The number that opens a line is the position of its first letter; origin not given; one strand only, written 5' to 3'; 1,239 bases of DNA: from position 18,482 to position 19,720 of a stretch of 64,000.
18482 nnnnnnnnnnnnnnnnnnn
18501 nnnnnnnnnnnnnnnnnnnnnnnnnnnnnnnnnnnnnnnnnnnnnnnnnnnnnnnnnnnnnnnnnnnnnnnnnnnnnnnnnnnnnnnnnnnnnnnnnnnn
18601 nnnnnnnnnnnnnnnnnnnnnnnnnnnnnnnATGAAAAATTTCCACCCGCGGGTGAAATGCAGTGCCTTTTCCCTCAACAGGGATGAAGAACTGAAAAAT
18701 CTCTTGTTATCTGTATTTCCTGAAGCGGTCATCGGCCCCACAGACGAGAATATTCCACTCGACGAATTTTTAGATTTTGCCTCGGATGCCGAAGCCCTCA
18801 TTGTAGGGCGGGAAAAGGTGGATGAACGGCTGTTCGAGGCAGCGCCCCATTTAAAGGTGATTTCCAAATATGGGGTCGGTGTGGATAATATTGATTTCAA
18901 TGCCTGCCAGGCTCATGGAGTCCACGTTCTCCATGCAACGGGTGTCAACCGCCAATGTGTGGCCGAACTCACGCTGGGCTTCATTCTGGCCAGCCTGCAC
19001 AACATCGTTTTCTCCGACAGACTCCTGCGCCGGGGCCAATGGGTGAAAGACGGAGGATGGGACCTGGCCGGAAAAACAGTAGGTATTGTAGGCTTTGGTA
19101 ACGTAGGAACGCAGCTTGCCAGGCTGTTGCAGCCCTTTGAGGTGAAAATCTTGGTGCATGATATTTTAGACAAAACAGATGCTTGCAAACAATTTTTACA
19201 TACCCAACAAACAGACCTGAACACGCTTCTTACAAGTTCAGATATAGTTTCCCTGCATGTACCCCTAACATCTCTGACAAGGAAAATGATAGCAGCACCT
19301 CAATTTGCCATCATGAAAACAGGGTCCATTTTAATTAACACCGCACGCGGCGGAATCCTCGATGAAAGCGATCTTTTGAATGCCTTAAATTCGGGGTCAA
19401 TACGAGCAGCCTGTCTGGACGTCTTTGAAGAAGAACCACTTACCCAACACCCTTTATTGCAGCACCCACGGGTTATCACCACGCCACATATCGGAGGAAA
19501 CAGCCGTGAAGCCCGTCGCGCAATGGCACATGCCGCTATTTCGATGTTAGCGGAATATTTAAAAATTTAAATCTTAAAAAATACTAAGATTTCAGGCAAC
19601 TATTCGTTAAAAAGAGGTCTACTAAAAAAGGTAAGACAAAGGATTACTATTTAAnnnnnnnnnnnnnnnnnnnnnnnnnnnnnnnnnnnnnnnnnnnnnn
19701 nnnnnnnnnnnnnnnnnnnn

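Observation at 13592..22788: Glycan-synthesis operon: GT-C-like membrane protein plus GDP-fucose and PglF/PglE pathway genes with two unusual members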

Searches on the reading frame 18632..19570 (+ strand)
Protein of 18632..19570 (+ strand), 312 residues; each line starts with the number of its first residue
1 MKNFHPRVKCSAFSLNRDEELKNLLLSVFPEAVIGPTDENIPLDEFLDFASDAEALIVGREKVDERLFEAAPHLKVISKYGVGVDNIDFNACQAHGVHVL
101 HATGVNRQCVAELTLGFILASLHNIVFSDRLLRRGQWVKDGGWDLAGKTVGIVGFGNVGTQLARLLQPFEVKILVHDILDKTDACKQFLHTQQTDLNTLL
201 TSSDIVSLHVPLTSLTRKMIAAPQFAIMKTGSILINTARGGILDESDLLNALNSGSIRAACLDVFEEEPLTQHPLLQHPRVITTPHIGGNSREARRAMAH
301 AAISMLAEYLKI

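Call 3: search_protein_families(library=pfam, proteins=[window:18632-19570:+])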
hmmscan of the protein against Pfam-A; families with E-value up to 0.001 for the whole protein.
window:18632-19570:+ (312 aa): 3 families
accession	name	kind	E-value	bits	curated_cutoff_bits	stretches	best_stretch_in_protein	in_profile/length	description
PF02826.25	2-Hacid_dh_C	-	9.3e-57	191.7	25.1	1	116-288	2-178/178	D-isomer specific 2-hydroxyacid dehydrogenase, NAD binding domain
PF00389.36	2-Hacid_dh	-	4.9e-24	85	24.6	1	40-310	27-124/134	D-isomer specific 2-hydroxyacid dehydrogenase, catalytic domain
PF03446.21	NAD_binding_2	-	0.00064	20.2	21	1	149-247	1-102/161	NAD binding domain of 6-phosphogluconate dehydrogenase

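Call 4: search_protein_families(library=ncbifam, proteins=[window:18632-19570:+])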
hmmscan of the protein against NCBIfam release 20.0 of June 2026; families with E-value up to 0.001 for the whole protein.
window:18632-19570:+ (312 aa): 24 families
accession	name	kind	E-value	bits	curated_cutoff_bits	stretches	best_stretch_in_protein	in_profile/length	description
TIGR01327.1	PGDH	equivalog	3.6e-73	247.1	454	1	39-310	27-301/525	phosphoglycerate dehydrogenase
NF009714.1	PRK13243.1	equivalog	1.7e-64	218.3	455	1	38-305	31-308/332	glyoxylate reductase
NF008759.0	PRK11790.1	equivalog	1e-56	192.4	404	1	57-311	60-318/410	phosphoglycerate dehydrogenase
NF011938.0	PRK15409.1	equivalog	1.3e-54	185.4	492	1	49-309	42-308/324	glyoxylate/hydroxypyruvate reductase GhrB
NF005069.0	PRK06487.1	equivalog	1.3e-50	172.3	448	1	49-300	45-301/320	2-hydroxyacid dehydrogenase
NF006263.0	PRK08410.1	equivalog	4.3e-48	164.3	389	1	44-310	34-307/311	D-2-hydroxyacid dehydrogenase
NF005750.0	PRK07574.1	equivalog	1.9e-43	149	329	1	68-310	109-357/386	NAD-dependent formate dehydrogenase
NF005387.0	PRK06932.1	equivalog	2.7e-39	135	492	1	44-310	36-310/314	2-hydroxyacid dehydrogenase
NF001309.0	PRK00257.1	equivalog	4.5e-39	134.5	434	1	51-306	36-274/379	4-phosphoerythronate dehydrogenase PdxB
NF041369.1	Dhydh_Halo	equivalog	2.9e-37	128.5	400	1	82-300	64-285/305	D-2-hydroxyacid dehydrogenase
NF000492.1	vanH_gen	exception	2.4e-29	102.4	540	1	74-268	67-255/312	D-lactate dehydrogenase VanH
NF005027.0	PRK06436.1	equivalog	1.1e-28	100.3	261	1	52-309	34-279/303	2-hydroxyacid dehydrogenase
NF000371.1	vanH_Agroup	exception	2.2e-24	86.2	700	1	74-268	72-260/322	VanH-A/VanH-Pt family D-lactate dehydrogenase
NF000004.1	vanH-D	exception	2.1e-23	83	550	1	65-269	62-263/323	D-lactate dehydrogenase VanH-D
NF006374.0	PRK08605.1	subfamily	3.4e-23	82.2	356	1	74-269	70-267/332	D-lactate dehydrogenase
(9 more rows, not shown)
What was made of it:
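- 18632..19570 (+): Short (312 aa) D-isomer-specific 2-hydroxyacid dehydrogenase, PGDH/glyoxylate-reductase-like, substrate unknown. Its start overlaps the fcl-2 stop (ATGA). Best NCBIfam hit is PGDH, 247 bits against a cut-off of 454 (calls 3, 4).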

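Call 27: search_solved_structures(query=window:18632-19570:+, show_alignments=1, max_evalue=1e-30)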
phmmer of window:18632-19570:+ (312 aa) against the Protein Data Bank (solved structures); distinct sequences matched with E-value up to 1e-30: 67 (the best 60 are shown).
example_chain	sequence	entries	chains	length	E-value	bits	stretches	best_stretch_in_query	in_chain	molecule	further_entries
1wwk_A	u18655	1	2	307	2.6e-59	204.1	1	39-297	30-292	phosphoglycerate dehydrogenase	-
5aov_A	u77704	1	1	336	1e-50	175.9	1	31-303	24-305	GLYOXYLATE REDUCTASE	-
6bii_A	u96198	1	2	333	5.7e-49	170.1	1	33-303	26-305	Glyoxylate reductase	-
2dbq_A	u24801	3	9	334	3.5e-48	167.5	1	35-304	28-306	Glyoxylate reductase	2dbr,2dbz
9whb_A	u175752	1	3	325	1.1e-47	165.9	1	36-304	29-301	3-phosphoglycerate dehydrogenase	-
2ekl_A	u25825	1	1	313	6.5e-47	163.4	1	41-304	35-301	D-3-phosphoglycerate dehydrogenase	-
9jcm_A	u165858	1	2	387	1.5e-46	162.3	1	53-299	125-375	D-3-phosphoglycerate dehydrogenase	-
3ddn_A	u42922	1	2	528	4.7e-46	160.6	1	44-296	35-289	D-3-phosphoglycerate dehydrogenase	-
1ygy_A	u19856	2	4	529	4.7e-46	160.6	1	44-296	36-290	D-3-phosphoglycerate dehydrogenase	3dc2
9jcn_A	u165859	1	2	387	1e-45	159.4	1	53-299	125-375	D-3-phosphoglycerate dehydrogenase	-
7dkm_A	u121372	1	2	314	1.5e-43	152.3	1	39-298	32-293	D-3-phosphoglycerate dehydrogenase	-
7ewh_A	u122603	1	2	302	1.7e-43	152.2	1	39-297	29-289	D-3-phosphoglycerate dehydrogenase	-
5n6c_A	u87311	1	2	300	1.7e-43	152.2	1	39-297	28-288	D-3-phosphoglycerate dehydrogenase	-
6plf_A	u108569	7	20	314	1.7e-43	152.2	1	39-298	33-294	D-3-phosphoglycerate dehydrogenase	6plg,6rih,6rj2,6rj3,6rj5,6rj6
6cwa_A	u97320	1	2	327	1.9e-43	152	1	39-298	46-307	D-3-phosphoglycerate dehydrogenase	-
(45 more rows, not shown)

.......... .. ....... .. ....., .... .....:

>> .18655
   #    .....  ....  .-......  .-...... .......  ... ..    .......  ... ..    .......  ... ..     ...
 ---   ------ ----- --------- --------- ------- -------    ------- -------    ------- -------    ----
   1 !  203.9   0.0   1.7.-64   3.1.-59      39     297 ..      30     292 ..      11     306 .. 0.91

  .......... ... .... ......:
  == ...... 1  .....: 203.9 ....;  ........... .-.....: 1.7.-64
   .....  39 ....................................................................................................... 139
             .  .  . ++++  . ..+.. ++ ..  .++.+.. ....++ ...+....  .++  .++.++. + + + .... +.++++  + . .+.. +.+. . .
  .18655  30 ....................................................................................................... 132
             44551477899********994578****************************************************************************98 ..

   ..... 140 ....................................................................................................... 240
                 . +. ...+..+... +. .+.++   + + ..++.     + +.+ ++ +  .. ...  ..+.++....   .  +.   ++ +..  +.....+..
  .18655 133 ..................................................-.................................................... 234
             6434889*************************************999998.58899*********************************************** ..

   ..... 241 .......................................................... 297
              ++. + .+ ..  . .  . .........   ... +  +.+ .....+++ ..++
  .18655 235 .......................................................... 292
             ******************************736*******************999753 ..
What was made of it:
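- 18632..19570 (+): Best PDB hit is 1wwk (call 27).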

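Call 62: find_homologous_proteins(query=window:18632-19570:+, max_evalue=1e-30)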
Query window:18632-19570:+ (312 aa): 5742 proteins with E <= 1e-30 among 8000 candidates; the best 120 are listed.
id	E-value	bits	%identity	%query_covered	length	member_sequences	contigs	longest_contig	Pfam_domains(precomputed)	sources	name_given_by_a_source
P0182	1.5e-204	696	100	100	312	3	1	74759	PF00389.37,PF02826.26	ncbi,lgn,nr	ncbi:MAG: phosphoglycerate dehydrogenase [Flavobacteriales bacterium]|nr:phosphoglycerate dehydrogen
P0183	4.6e-121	422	62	98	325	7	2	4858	PF03446.22,PF00389.37,PF02826.26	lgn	-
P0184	3.7e-120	419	63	97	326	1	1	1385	PF00389.37,PF02826.26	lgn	-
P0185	7.3e-113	395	61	98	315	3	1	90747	PF00389.37,PF02826.26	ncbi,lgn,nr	ncbi:MAG: phosphoglycerate dehydrogenase [Flavobacteriales bacterium]|nr:phosphoglycerate dehydrogen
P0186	9.5e-100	352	57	89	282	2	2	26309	PF00389.37,PF02826.26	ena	-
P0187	3.3e-77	278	47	90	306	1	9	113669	PF00389.37,PF02826.26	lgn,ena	-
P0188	7.4e-77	277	47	94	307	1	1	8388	PF00389.37,PF02826.26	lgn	-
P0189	2.1e-76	275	46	90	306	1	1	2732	PF00670.28,PF03446.22,PF00389.37,PF02826.26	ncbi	-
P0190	2.9e-76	275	46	90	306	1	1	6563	PF00670.28,PF03446.22,PF00389.37,PF02826.26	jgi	-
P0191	3.3e-76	274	45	98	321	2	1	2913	PF00389.37,PF02826.26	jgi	jgi:D-3-phosphoglycerate dehydrogenase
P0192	5.1e-76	274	46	97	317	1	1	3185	PF00389.37,PF02826.26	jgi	jgi:phosphoglycerate dehydrogenase-like enzyme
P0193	6.9e-76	273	44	99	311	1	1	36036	PF03446.22,PF00389.37,PF02826.26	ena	-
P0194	1.1e-75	273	45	99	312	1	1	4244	PF03446.22,PF00389.37,PF02826.26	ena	-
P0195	1.3e-75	273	45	94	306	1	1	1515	PF00670.28,PF03446.22,PF00389.37,PF02826.26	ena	-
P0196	1.5e-75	272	44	99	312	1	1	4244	PF03446.22,PF00389.37,PF02826.26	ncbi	-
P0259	5.0e-72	261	43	100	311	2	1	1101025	PF00670.28,PF00389.37,PF02826.26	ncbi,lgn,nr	ncbi:phosphoglycerate dehydrogenase [Reichenbachiella faecimaris]|nr:phosphoglycerate dehydrogenase 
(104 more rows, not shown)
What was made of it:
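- On D-3-phosphoglycerate dehydrogenase SerA (TIGR01327): NCBI names the identical protein phosphoglycerate dehydrogenase (call 62).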

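Call 64: find_encoding_contigs(protein=P0187, flank=8000, max_places=2)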
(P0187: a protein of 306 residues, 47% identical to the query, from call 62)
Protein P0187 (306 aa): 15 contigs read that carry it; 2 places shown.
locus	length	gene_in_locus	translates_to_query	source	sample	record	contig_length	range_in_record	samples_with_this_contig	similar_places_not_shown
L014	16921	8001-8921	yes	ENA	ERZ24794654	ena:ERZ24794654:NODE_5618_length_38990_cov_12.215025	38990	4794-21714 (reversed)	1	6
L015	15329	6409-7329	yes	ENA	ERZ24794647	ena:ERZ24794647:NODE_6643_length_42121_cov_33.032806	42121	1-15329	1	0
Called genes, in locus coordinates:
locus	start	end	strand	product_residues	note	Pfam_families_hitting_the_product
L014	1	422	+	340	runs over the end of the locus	PF00022:Actin (faint), PF06723:MreB_Mbl, PF25216:Volactin (faint), PF11104:PilM_2 (faint), PF00012:HSP70, PF14450:FtsA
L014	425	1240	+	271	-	PF04085:MreC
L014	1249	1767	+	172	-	PF04093:MreD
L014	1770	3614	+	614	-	PF03717:PBP_dimer, PF00905:Transpeptidase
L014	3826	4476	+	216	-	PF12945:PilZNR (weak), PF07238:PilZ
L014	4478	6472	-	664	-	PF00270:DEAD (faint), PF04851:ResIII, PF17757:UvrB_inter, PF27431:UvrB_3rd, PF00271:Helicase_C, PF12344:UvrB, PF02151:UVR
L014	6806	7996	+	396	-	PF01963:TraB_PrgY_gumN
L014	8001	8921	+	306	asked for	PF00389:2-Hacid_dh, PF02826:2-Hacid_dh_C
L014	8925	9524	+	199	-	PF05724:TPMT, PF02353:CMAS (weak), PF03848:TehB, PF13847:Methyltransf_31, PF08241:Methyltransf_11, PF08242:Methyltransf_12, PF13649:Methyltransf_25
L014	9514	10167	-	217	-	PF02586:SRAP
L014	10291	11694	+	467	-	PF05195:AMP_N, PF00557:Peptidase_M24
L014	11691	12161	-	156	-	PF00578:AhpC-TSA, PF08534:Redoxin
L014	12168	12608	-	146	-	-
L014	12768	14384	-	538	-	PF12895:ANAPC3 (faint), PF23914:TPR_CcmH_CycH (faint), PF07719:TPR_2 (faint), PF09976:TPR_21 (faint), PF13174:TPR_6 (faint), PF13181:TPR_8 (faint), PF13414:TPR_11 (faint), PF13424:TPR_12 (faint), +6 more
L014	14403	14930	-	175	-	PF07603:Lcl_C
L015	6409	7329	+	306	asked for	PF00389:2-Hacid_dh, PF02826:2-Hacid_dh_C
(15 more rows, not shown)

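Call 65: find_encoding_contigs(protein=P0259, flank=8000, max_places=1)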
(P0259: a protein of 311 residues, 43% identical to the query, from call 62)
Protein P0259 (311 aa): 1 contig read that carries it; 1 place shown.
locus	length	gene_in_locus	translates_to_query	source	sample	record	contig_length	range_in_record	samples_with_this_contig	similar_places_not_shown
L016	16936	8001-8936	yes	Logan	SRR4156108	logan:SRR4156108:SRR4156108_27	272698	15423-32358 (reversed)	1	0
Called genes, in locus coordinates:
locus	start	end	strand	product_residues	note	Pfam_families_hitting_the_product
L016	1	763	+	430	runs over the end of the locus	PF00009:GTP_EFTU, PF01926:MMR_HSR1 (faint), PF03144:GTP_EFTU_D2 (weak), PF22594:GTP-eEF1A_C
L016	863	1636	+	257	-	PF00459:Inositol_P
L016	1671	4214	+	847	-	PF02563:Poly_export, PF10531:SLBB, PF22461:SLBB_2, PF10531:SLBB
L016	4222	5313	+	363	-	PF02706:Wzz, PF13807:GNVR (weak)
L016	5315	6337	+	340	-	PF00106:adh_short (weak), PF01073:3Beta_HSD, PF01370:Epimerase, PF02719:Polysacc_synt_2, PF04321:RmlD_sub_bind, PF16363:GDP_Man_Dehyd, PF07993:NAD_binding_4 (weak)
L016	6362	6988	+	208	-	PF13580:SIS_2, PF01380:SIS (faint)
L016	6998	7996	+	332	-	PF00044:Gp_dh_N (faint), PF01408:GFO_IDH_MocA, PF22725:GFO_IDH_MocA_C3, PF02894:GFO_IDH_MocA_C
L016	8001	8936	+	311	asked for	PF00389:2-Hacid_dh, PF02826:2-Hacid_dh_C, PF00670:AdoHcyase_NAD (faint)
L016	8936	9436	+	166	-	PF04074:DUF386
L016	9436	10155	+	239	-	PF00459:Inositol_P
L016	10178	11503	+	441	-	PF00266:Aminotran_5 (weak), PF01041:DegT_DnrJ_EryC1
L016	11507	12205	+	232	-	PF00175:NAD_binding_1, PF08030:NAD_binding_6 (faint)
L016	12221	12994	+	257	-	PF00483:NTP_transferase, PF12804:NTP_transf_3 (weak)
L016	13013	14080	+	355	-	PF01073:3Beta_HSD (weak), PF01370:Epimerase, PF02719:Polysacc_synt_2, PF04321:RmlD_sub_bind, PF16363:GDP_Man_Dehyd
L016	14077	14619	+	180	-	PF00908:dTDP_sugar_isom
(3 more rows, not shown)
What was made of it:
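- On D-3-phosphoglycerate dehydrogenase SerA (TIGR01327): Homologues at 43-47% identity occur both outside and inside polysaccharide loci (calls 64, 65).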
